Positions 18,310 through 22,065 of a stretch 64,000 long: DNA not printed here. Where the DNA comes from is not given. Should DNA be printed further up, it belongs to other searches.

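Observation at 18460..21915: BrxC/PglY-like ATPase with no brxA/brxB/pglX/pglZ/brxL anywhere in the 64 kb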

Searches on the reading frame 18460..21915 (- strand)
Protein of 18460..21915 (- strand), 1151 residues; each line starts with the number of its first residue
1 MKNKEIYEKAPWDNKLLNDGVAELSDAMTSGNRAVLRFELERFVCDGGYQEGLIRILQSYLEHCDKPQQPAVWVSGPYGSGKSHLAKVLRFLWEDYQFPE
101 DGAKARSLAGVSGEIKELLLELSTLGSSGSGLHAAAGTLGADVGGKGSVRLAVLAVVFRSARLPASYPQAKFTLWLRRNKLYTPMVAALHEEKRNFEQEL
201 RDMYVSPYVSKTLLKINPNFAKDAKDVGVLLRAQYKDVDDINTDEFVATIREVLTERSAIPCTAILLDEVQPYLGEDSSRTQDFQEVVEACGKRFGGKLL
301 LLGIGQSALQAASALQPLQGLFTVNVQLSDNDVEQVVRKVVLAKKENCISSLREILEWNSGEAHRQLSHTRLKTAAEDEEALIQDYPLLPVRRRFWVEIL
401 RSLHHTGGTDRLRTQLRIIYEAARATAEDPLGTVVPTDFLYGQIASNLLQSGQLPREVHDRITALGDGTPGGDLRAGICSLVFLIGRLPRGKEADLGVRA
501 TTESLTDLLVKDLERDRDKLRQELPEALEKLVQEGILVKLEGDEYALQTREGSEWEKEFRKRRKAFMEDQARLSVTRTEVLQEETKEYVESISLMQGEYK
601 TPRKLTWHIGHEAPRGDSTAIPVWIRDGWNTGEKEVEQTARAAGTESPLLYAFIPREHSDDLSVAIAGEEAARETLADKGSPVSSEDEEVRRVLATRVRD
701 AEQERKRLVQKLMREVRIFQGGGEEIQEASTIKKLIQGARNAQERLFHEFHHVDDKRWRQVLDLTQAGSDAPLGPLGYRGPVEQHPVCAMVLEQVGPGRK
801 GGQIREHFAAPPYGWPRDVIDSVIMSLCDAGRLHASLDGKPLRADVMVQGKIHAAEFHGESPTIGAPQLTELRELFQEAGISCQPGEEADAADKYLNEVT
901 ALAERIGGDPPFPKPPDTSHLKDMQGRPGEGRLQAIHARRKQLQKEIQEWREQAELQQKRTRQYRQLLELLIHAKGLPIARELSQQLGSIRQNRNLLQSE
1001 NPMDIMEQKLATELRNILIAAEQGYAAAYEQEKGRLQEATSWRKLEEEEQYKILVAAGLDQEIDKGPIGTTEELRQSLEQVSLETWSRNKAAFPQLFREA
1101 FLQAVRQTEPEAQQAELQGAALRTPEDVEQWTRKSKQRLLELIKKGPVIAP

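Call 5: search_protein_families(library=pfam, proteins=[window:18460-21915:-], max_evalue=1)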
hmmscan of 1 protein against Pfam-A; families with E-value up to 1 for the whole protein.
window:18460-21915:- (1151 aa): 6 families
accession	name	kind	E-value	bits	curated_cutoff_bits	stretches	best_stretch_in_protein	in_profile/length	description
PF25791.1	BREX_BrxC_wHTH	-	0.0025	18.2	27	1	803-843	61-101/126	BREX ATP-binding protein BrxC winged helix-turn-helix domain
PF13191.12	AAA_16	-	0.0042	18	32.6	1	51-90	6-45/167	AAA ATPase domain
PF24883.2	NPHP3_N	-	0.04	14.5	24.8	1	60-88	12-41/164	Nephrocystin 3, N-terminal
PF05729.18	NACHT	-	0.063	13.5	26.7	1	72-100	3-31/167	NACHT domain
PF07693.20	KAP_NTPase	-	0.11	12.2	20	1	57-211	8-98/293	KAP family P-loop domain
PF03764.24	EFG_IV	-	0.23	11.7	24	1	1049-1108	59-120/121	Elongation factor G, domain IV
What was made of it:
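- On BrxC protein family (BREX P-loop/AAA+ ATPase): 18.2 bits, below the gathering score of 27 (call 5).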

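Call 6: search_protein_families(library=padloc, proteins=[window:18460-21915:-], max_evalue=1)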
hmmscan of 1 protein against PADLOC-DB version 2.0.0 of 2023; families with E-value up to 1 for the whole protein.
window:18460-21915:- (1151 aa): 12 families
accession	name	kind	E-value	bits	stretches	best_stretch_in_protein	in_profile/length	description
PDLC02489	BrxC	-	0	1275.2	1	1-1149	1-1144/1146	BrxC-PglY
PDLC02471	BrxC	-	8.4e-35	118.2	2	207-845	204-841/1190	BrxC-PglY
PDLC02479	BrxC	-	6.9e-29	98.8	1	32-943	23-943/1172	BrxC-PglY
PDLC02486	BrxC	-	1.1e-22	77.8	2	48-562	55-569/1207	BrxC-PglY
PDLC02476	BrxC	-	5.8e-18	61.9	3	236-557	231-553/1180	BrxC-PglY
PDLC02491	BrxC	-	5.4e-17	59.3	2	238-559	242-566/794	BrxC-PglY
PDLC02483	BrxC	-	9.1e-12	41.8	3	308-444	313-458/1212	BrxC-PglY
PDLC02484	BrxC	-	6.1e-11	39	2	235-560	238-580/1186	BrxC-PglY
PDLC02474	BrxC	-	1.4e-07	27.9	2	240-404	239-421/1223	BrxC-PglY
PDLC02780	SspC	-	0.00014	18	1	41-93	28-76/1045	SspC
PDLC02493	BrxC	-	0.00018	17.7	1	69-120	60-111/1215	BrxC-PglY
PDLC02770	SspC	-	0.018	11.1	1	53-92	32-71/1047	SspC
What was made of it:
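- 18460..21915 (-): brxC, intact ORF of 1151 aa (type-1 BREX P-loop/AAA+ ATPase). PADLOC BrxC PDLC02489 1275 bits, residues 1-1149 (call 6).
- On BrxC protein family (BREX P-loop/AAA+ ATPase): PADLOC PDLC02489 1275 bits, covering 1-1149 (call 6).
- Closest known: PglY of the Streptomyces Pgl / type-2 BREX system. Different: The best model is the type-1 BrxC subfamily by more than 1100 bits over the next model (call 6).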

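Call 7: search_protein_families(library=ncbifam, proteins=[window:18460-21915:-], max_evalue=1)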
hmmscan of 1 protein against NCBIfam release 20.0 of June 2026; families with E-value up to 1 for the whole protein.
window:18460-21915:- (1151 aa): 3 families
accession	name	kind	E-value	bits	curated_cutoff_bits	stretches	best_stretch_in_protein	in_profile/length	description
NF033441.0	BREX_BrxC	hypoth_equivalog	6.1e-207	690.5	400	1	2-1139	1-1172/1173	BREX system P-loop protein BrxC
NF052589.1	ArlH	equivalog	0.031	14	215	1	242-347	96-201/229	archaellum protein ArlH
NF033898.1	QWxxN_dom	domain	0.27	11.6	55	0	939-999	59-114/127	QWxxN domain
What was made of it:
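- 18460..21915 (-): NF033441 BREX_BrxC 690.5 bits, cutoff 400 (call 7).
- On BrxC protein family (BREX P-loop/AAA+ ATPase): NF033441 690.5 bits against a cutoff of 400, covering residues 2-1139 (call 7). The region aligns within the full-length family models (calls 6, 7).
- Checked: It matches BrxC end to end: NCBIfam NF033441 690.5 bits (cutoff 400) and PADLOC PDLC02489 1275 bits (calls 6, 7).
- Identity: NF033441 690 bits and PADLOC BrxC 1275 bits (calls 6, 7).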

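Call 10: find_homologous_proteins(query=window:18460-21915:-, max_evalue=1e-20)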
Query window:18460-21915:- (1151 aa): 5706 proteins with E <= 1e-20 among 8000 candidates; the best 120 are listed.
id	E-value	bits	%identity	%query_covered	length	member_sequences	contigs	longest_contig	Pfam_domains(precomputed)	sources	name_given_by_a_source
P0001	0.0e+0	2576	100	100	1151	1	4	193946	-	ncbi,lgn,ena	-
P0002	0.0e+0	1363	55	100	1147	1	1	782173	-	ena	-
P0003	0.0e+0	1202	49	100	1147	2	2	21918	PF25791.2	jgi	-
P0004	0.0e+0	1200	48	100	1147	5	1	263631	PF25791.2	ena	-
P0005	0.0e+0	1195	49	100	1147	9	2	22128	PF25791.2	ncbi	-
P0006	0.0e+0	1192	47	100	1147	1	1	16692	-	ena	-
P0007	0.0e+0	1190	48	100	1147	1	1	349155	-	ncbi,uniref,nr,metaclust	ncbi:BREX system P-loop protein BrxC [Sedimenticola selenatireducens]|uniref:BREX system P-loop prot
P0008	0.0e+0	1190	48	100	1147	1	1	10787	PF25791.2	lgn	-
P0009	0.0e+0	1188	48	100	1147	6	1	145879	PF25791.2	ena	-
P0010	0.0e+0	1184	48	100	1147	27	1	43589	-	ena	-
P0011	0.0e+0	1184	47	100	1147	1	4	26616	-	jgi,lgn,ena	-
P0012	0.0e+0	1184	48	100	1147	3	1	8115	PF25791.2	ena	-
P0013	0.0e+0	1183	47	100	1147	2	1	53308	-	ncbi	ncbi:MAG: BREX system P-loop protein BrxC [Candidatus Thiodiazotropha endolucinida]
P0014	0.0e+0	1183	48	100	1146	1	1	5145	-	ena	-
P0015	0.0e+0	1182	48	100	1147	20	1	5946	PF25791.2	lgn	-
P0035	0.0e+0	1172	48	100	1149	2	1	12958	-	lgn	-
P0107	0.0e+0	1153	47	100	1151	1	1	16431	PF25791.2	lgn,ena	-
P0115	0.0e+0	1151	47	100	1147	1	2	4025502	PF25791.2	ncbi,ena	-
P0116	0.0e+0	1151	47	100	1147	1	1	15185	PF25791.2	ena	-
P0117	0.0e+0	1151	47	100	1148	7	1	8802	-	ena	-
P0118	0.0e+0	1151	47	100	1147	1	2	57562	PF25791.2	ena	-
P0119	0.0e+0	1151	47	100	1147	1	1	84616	PF25791.2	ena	-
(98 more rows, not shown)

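Call 11: find_encoding_contigs(protein=P0001, flank=10000, max_places=6)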
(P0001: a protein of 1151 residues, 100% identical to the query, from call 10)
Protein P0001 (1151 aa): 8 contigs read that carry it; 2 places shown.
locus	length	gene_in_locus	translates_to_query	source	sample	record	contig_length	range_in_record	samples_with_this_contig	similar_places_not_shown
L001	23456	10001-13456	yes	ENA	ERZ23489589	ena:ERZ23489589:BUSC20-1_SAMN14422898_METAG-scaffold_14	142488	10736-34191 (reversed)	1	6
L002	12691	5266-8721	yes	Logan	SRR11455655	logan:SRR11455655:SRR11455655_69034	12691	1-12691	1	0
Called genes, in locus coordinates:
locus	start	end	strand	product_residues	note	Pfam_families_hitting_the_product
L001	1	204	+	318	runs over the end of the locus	PF00293:NUDIX, PF14815:NUDIX_4, PF02581:TMP-TENI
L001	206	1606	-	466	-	PF07498:Rho_N, PF07497:Rho_RNA_bind, PF00006:ATP-synt_ab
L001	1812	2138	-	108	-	PF00085:Thioredoxin, PF13098:Thioredoxin_2, PF13905:Thioredoxin_8 (faint)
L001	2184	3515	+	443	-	PF00270:DEAD, PF00271:Helicase_C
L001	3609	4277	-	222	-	PF02230:Abhydrolase_2, PF12146:Hydrolase_4 (faint), PF12697:Abhydrolase_6 (weak)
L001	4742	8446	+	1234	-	PF05378:Hydant_A_N, PF01968:Hydantoinase_A, PF02538:Hydantoinase_B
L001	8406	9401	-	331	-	PF09994:T6SS_Tle1-like_cat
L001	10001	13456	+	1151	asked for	-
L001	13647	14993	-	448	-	PF00289:Biotin_carb_N, PF02786:CPSase_L_D2, PF02222:ATP-grasp (weak), PF07478:Dala_Dala_lig_C, PF02785:Biotin_carb_C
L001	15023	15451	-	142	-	PF00364:Biotin_lipoyl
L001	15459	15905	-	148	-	PF01220:DHquinase_II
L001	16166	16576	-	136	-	PF00578:AhpC-TSA, PF08534:Redoxin, PF13905:Thioredoxin_8 (weak)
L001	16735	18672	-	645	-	PF11412:DsbD_N, PF02683:DsbD_TM, PF13386:DsbD_2 (weak), PF13098:Thioredoxin_2, PF13899:Thioredoxin_7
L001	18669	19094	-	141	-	PF03091:CutA1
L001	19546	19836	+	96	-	PF00166:Cpn10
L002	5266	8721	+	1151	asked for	-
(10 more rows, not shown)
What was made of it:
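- All 8 contigs that carry the exact protein show the same context (call 11).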

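Call 12: find_encoding_contigs(protein=P0002, flank=10000, max_places=4)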
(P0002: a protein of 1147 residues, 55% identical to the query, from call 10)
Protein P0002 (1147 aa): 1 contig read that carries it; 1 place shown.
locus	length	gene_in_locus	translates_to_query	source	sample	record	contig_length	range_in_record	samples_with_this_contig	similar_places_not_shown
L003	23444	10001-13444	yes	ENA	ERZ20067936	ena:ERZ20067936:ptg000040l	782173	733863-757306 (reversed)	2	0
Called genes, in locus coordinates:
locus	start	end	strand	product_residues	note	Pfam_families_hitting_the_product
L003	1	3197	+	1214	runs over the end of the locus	PF05378:Hydant_A_N, PF01968:Hydantoinase_A, PF02538:Hydantoinase_B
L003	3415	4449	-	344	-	PF09994:T6SS_Tle1-like_cat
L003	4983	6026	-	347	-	PF09994:T6SS_Tle1-like_cat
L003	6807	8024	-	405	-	PF06114:Peptidase_M78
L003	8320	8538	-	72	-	-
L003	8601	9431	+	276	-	-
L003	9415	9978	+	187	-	PF08747:BrxB (weak)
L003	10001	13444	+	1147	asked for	-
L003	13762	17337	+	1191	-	PF20473:MmeI_Mtase, PF02384:N6_Mtase (faint), PF07669:Eco57I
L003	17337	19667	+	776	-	PF08665:PglZ (faint)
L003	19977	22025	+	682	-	PF20442:BrxL_N, PF13337:BrxL_ATPase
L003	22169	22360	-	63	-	PF13683:rve_3 (weak)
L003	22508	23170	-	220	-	-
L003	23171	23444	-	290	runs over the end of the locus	-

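Call 16: find_related_loci(query=window:18460-21915:-, collection=genome_contigs, flank=10000)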
Query window:18460-21915:- (1151 aa) in genome_contigs; peptide patterns used: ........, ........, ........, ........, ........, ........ (x = any residue, [..] = any of these).
33 stretches matched a pattern, but none encodes a relative of the query by tblastn (E <= 1e-3).
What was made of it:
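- Tried and rejected: The BrxC scan of genome_contigs found no confirmed relative (call 16).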

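Call 17: list_cluster_members(proteins=[P0001, P0002])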
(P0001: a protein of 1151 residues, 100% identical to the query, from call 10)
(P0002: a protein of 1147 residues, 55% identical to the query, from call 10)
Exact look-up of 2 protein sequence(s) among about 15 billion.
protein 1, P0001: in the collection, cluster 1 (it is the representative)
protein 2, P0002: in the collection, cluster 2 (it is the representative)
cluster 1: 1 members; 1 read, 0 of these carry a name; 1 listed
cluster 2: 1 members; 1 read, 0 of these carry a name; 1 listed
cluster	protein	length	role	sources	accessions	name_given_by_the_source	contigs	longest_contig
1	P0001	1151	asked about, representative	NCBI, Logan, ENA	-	-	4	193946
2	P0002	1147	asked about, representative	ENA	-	-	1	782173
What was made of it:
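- Tried and rejected: The protein's 90% cluster has a single member (call 17).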
